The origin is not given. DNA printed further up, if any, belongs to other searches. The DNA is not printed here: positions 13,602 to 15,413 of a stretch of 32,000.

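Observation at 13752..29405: ESX-1-type T7SS block (espE to eccD) that stops immediately after eccD and sits in a non-ESX neighbourhood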

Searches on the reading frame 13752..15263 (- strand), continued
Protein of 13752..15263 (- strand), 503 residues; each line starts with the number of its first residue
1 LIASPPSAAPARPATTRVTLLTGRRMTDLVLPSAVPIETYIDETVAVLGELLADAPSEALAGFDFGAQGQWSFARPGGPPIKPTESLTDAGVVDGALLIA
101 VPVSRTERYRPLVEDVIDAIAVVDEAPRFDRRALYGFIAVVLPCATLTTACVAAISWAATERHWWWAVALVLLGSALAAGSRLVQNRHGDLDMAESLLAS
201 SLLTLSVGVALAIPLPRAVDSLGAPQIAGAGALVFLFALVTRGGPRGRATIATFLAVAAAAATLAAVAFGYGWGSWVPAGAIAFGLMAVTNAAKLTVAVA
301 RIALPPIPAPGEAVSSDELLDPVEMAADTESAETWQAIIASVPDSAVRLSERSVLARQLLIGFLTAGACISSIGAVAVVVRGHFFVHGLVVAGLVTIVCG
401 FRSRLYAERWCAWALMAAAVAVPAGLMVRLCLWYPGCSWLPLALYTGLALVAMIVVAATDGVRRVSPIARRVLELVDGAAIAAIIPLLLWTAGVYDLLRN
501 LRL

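Call 25: find_homologous_proteins(query=L009:14311-15708:-, max_evalue=1e-20)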
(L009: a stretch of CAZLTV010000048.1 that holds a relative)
Query L009:14311-15708:- (465 aa): 555 proteins with E <= 1e-20 among 8000 candidates; the best 120 are listed.
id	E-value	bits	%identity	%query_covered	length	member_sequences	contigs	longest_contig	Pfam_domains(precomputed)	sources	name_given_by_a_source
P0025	0.0e+0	1059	100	100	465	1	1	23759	PF11203.14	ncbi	-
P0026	1.3e-291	985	88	100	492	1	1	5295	PF11203.14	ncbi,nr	ncbi:MAG: type VII secretion protein EccE [Actinomycetota bacterium]|nr:type VII secretion protein E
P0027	1.8e-285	965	90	100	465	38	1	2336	PF11203.14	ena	-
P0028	9.8e-285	962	89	100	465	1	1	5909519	PF11203.14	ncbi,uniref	ncbi:type VII secretion protein EccE [Mycobacterium sp. G7A2]|uniref:type VII secretion protein EccE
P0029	1.8e-284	962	89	100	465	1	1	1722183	PF11203.14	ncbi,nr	ncbi:type VII secretion protein EccE [Mycolicibacterium sp. 3033]|nr:type VII secretion protein EccE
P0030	2.1e-284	961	89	100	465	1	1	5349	PF11203.14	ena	-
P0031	2.6e-284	961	90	100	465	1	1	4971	PF11203.14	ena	-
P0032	2.7e-284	961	89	100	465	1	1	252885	PF11203.14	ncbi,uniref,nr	ncbi:type VII secretion protein EccE [Mycolicibacterium sp. OfavD-34-C]|uniref:type VII secretion pr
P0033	3.0e-284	961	89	100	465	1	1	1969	PF11203.14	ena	-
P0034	3.2e-284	961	89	100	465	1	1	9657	PF11203.14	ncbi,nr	ncbi:MAG: type VII secretion protein EccE [Actinomycetota bacterium]|nr:type VII secretion protein E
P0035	5.5e-284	960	89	100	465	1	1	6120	PF11203.14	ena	-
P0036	7.4e-284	960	90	100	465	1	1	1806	PF11203.14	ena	-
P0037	1.1e-283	959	89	100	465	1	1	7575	PF11203.14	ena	-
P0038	1.1e-283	959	89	100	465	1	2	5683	PF11203.14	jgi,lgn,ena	-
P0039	1.2e-283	959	89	100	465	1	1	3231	PF11203.14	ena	-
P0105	1.2e-262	890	83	100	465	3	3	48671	PF11203.14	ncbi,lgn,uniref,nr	ncbi:ESX-1 secretion system protein EccE1 [Mycolicibacterium cyprinidarum]|uniref:ESX-1 secretion sy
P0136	3.4e-259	878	82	100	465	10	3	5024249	PF11203.14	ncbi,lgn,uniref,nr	ncbi:type VII secretion protein EccE [Mycolicibacterium celeriflavum]|uniref:ESX-1 secretion system 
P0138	4.8e-259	878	81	100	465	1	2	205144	PF11203.14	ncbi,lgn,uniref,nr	ncbi:type VII secretion protein EccE [Mycolicibacterium flavescens]|uniref:Type VII secretion protei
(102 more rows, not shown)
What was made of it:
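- Tried and rejected: The EccE of the sibling MAG L093 was also missing from the list, so absence is uninformative (call 25).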

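Call 26: find_encoding_contigs(protein=P0138, flank=10000, max_places=2)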
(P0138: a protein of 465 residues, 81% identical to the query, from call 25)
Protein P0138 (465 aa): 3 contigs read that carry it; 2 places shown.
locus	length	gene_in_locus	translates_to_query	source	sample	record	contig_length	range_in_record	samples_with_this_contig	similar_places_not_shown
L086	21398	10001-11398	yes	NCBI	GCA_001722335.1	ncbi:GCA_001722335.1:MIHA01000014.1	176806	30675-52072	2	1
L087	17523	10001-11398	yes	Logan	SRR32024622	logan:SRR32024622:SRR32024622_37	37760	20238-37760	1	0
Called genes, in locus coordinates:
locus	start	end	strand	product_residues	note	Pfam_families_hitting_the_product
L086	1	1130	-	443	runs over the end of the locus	PF00067:p450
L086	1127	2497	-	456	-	PF00067:p450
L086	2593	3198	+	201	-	PF00440:TetR_N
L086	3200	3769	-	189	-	PF00440:TetR_N, PF17925:TetR_C_20 (weak)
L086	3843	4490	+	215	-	PF13578:Methyltransf_24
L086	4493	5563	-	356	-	-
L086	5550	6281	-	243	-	PF01209:Ubie_methyltran, PF13489:Methyltransf_23, PF13847:Methyltransf_31, PF08241:Methyltransf_11, PF08242:Methyltransf_12, PF13649:Methyltransf_25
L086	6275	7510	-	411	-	PF13439:Glyco_transf_4, PF13579:Glyco_trans_4_4, PF20706:GT4-conflict, PF00534:Glycos_transf_1, PF13692:Glyco_trans_1_4, PF13524:Glyco_trans_1_2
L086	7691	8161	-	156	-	PF01243:PNPOx_N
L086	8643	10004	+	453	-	PF00082:Peptidase_S8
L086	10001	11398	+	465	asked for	PF11203:EccE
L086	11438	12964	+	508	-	-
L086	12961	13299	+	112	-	PF02575:YbaB_DNA_bd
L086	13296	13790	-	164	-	-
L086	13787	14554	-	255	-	PF10979:DUF2786, PF23771:DUF7168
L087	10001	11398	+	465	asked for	PF11203:EccE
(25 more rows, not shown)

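Call 27: find_encoding_contigs(protein=P0136, flank=10000, max_places=2)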
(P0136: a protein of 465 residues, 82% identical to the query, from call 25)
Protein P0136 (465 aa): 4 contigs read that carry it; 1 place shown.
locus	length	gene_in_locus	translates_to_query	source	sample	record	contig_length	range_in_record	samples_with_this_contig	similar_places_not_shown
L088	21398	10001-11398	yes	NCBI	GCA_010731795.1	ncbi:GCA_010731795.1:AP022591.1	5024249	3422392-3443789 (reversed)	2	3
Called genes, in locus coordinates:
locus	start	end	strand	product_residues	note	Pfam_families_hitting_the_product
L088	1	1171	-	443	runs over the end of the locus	PF00067:p450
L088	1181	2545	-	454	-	PF00067:p450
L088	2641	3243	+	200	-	PF00440:TetR_N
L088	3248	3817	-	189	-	PF00440:TetR_N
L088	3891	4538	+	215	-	PF13578:Methyltransf_24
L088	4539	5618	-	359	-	-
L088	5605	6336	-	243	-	PF01209:Ubie_methyltran, PF13489:Methyltransf_23, PF13847:Methyltransf_31, PF08241:Methyltransf_11, PF08242:Methyltransf_12, PF13649:Methyltransf_25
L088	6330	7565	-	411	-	PF13439:Glyco_transf_4, PF13579:Glyco_trans_4_4, PF20706:GT4-conflict, PF00534:Glycos_transf_1, PF13692:Glyco_trans_1_4, PF13524:Glyco_trans_1_2 (weak)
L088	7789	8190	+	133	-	PF11528:DUF3224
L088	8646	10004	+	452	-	PF00082:Peptidase_S8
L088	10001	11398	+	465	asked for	PF11203:EccE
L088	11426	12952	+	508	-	PF18625:EspB_PE, PF21856:EspB_PPE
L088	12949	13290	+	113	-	PF02575:YbaB_DNA_bd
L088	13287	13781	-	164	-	-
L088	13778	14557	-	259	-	PF10979:DUF2786, PF23771:DUF7168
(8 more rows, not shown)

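Call 28: find_encoding_contigs(protein=P0105, flank=10000, max_places=2)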
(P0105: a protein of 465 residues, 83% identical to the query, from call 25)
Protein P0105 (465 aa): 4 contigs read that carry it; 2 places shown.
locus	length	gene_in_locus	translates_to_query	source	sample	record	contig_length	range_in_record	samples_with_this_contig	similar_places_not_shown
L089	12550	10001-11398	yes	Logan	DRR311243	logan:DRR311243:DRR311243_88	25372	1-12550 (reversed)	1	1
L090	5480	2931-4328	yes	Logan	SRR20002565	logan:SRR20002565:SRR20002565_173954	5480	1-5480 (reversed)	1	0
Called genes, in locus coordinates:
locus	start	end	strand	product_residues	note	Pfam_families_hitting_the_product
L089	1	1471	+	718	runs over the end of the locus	PF04632:FUSC, PF13515:FUSC_2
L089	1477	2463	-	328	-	PF02678:Pirin, PF05726:Pirin_C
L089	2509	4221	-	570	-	PF05524:PEP-utilisers_N, PF00391:PEP-utilizers, PF02896:PEP-utilizers_C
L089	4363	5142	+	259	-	PF08220:HTH_DeoR, PF08279:HTH_11 (weak), PF00455:DeoRC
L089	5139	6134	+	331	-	PF00294:PfkB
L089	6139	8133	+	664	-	PF00359:PTS_EIIA_2, PF02302:PTS_IIB, PF25554:PTS_EIIB_BC_N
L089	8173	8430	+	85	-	PF00381:PTS-HPr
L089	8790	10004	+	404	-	PF00082:Peptidase_S8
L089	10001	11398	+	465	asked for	PF11203:EccE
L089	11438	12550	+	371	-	?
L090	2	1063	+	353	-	?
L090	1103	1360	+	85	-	PF00381:PTS-HPr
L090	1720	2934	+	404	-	PF00082:Peptidase_S8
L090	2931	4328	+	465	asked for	PF11203:EccE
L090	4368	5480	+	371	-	?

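Call 31: search_protein_families(library=ncbifam, proteins=[window:13752-15263:-])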
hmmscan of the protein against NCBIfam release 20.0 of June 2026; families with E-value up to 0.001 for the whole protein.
window:13752-15263:- (503 aa): 1 family
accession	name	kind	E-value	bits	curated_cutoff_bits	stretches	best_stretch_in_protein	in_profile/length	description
TIGR03920.1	T7SS_EccD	equivalog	1.2e-109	367.2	94.95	1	18-500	1-455/455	type VII secretion integral membrane protein EccD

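Call 35: find_homologous_proteins(query=window:13752-15263:-, max_evalue=1e-30)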
Query window:13752-15263:- (503 aa): 709 proteins with E <= 1e-30 among 8000 candidates; the best 120 are listed.
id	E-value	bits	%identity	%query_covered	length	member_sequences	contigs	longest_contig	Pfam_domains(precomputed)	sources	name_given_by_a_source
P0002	1.7e-297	1005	100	95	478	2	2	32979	PF19053.7,PF08817.17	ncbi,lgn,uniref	ncbi:type VII secretion integral membrane protein EccD [Mycolicibacterium sp.]|uniref:type VII secre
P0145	1.3e-232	791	74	100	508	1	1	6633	PF19053.7,PF08817.17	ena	-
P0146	6.6e-230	782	74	98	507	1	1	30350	PF19053.7,PF08817.17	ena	-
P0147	2.0e-229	780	72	100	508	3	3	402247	PF19053.7,PF08817.17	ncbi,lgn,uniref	ncbi:type VII secretion integral membrane protein EccD [Mycolicibacterium sp.]|uniref:type VII secre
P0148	2.4e-229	780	73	100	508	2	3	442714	PF19053.7,PF08817.17,PF12650.13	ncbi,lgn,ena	-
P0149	2.3e-228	777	73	99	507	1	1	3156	PF19053.7,PF08817.17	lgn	-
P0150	5.0e-228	776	73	98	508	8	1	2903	PF19053.7,PF08817.17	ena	-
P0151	5.9e-228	775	73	100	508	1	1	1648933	PF19053.7,PF08817.17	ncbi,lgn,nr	ncbi:type VII secretion integral membrane protein EccD [Mycolicibacterium sp. 3033]|nr:type VII secr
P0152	1.4e-227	774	73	100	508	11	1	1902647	PF19053.7,PF08817.17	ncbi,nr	ncbi:type VII secretion integral membrane protein EccD [Mycobacterium sp. Soil538]|nr:type VII secre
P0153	2.6e-227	773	71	99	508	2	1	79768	PF19053.7,PF08817.17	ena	-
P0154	4.6e-227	772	72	99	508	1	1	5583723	PF19053.7,PF08817.17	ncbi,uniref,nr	ncbi:type VII secretion integral membrane protein EccD [Mycolicibacterium chubuense NBB4]|uniref:Typ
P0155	6.2e-227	772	73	99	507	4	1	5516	PF19053.7,PF08817.17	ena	-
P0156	8.1e-227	772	71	99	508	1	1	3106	PF19053.7,PF08817.17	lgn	-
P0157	1.0e-226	771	73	100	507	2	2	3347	PF19053.7,PF08817.17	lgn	-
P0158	1.9e-226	770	71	99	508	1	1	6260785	PF19053.7,PF08817.17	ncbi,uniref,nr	ncbi:type VII secretion integral membrane protein EccD [Mycolicibacterium austroafricanum]|uniref:ty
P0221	1.2e-214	732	69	98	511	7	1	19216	PF19053.7,PF08817.17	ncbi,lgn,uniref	ncbi:type VII secretion integral membrane protein EccD [Mycolicibacterium sp.]|uniref:type VII secre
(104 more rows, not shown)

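Call 36: find_encoding_contigs(protein=P0221, flank=10000, max_places=3)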
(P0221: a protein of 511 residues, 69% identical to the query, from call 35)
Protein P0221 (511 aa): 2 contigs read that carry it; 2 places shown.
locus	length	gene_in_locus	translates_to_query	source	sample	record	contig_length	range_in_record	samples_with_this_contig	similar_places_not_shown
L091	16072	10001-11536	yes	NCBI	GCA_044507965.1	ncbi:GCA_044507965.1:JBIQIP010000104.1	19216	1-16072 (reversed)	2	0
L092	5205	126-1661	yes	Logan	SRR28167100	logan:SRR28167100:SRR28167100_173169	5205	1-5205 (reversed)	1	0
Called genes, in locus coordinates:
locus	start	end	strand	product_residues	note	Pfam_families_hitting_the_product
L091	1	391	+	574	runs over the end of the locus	PF21545:T7SS_EccA1_N, PF05496:RuvB_N (weak), PF01078:Mg_chelatase (faint), PF00004:AAA, PF17866:AAA_lid_6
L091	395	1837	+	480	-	PF05108:T7SS_ESX1_EccB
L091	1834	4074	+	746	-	PF01580:FtsK_SpoIIIE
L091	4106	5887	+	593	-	PF01580:FtsK_SpoIIIE, PF13191:AAA_16 (faint), PF01580:FtsK_SpoIIIE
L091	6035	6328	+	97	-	PF00934:PE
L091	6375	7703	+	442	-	PF00823:PPE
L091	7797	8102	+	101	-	PF06013:WXG100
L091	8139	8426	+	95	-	PF06013:WXG100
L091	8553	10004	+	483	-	PF01656:CbiA, PF06564:CBP_BcsQ (faint), PF13614:AAA_31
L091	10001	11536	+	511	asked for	PF08817:YukD, PF19053:EccD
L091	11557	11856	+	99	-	PF10824:T7SS_ESX_EspC (weak)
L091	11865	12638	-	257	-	PF10824:T7SS_ESX_EspC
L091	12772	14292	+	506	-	PF18879:EspA_EspE, PF06259:Abhydrolase_8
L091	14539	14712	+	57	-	PF16708:LppA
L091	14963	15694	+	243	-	PF10824:T7SS_ESX_EspC (faint)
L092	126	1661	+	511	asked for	PF08817:YukD, PF19053:EccD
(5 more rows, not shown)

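Call 37: find_encoding_contigs(protein=P0147, flank=10000, max_places=3)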
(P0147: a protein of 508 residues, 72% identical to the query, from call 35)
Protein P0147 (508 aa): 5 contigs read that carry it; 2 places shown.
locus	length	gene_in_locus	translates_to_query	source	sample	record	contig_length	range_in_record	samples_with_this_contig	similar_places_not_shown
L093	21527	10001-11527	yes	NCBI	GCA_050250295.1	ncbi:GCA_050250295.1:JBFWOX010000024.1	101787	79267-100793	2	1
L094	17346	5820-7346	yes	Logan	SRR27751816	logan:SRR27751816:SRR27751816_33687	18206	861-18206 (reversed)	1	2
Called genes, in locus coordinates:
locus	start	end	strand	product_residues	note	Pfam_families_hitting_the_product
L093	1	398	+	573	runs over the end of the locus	PF21545:T7SS_EccA1_N, PF05496:RuvB_N (weak), PF01078:Mg_chelatase (weak), PF00004:AAA, PF17866:AAA_lid_6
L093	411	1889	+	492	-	PF05108:T7SS_ESX1_EccB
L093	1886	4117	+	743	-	PF01580:FtsK_SpoIIIE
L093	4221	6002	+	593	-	PF01580:FtsK_SpoIIIE, PF13191:AAA_16 (faint), PF01580:FtsK_SpoIIIE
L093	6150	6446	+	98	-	PF00934:PE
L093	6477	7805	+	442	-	PF00823:PPE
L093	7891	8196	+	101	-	PF06013:WXG100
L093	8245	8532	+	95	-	PF06013:WXG100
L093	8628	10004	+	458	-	PF01656:CbiA, PF06564:CBP_BcsQ (weak), PF13614:AAA_31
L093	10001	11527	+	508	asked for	PF08817:YukD, PF19053:EccD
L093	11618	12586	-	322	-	-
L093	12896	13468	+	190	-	PF12680:SnoaL_2 (weak)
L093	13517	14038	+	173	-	PF02311:AraC_binding (weak), PF07883:Cupin_2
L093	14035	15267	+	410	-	PF00067:p450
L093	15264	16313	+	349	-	PF00296:Bac_luciferase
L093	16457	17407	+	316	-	PF00126:HTH_1, PF03466:LysR_substrate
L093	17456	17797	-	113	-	PF02575:YbaB_DNA_bd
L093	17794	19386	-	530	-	PF18625:EspB_PE, PF00823:PPE (weak), PF21856:EspB_PPE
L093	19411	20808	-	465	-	PF11203:EccE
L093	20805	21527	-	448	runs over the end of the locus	PF00082:Peptidase_S8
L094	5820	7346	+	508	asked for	PF08817:YukD, PF19053:EccD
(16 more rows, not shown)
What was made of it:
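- On ESX-6-like partial duplicate of ESX-1: The EccD candidates named 'Mycolicibacterium sp.' belong to other assemblies (calls 35-37)
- MAG L093, which belongs to the same accession series, has about 6 kb of P450, luciferase-like and LysR genes between eccD and espL-espB-eccE-mycP (call 37). The two 'Mycolicibacterium sp.' candidates came from other assemblies (calls 36, 37).
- Tried and rejected: EccD candidates came from other assemblies, GCA_044507965.1 and GCA_050250295.1 (calls 36, 37).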
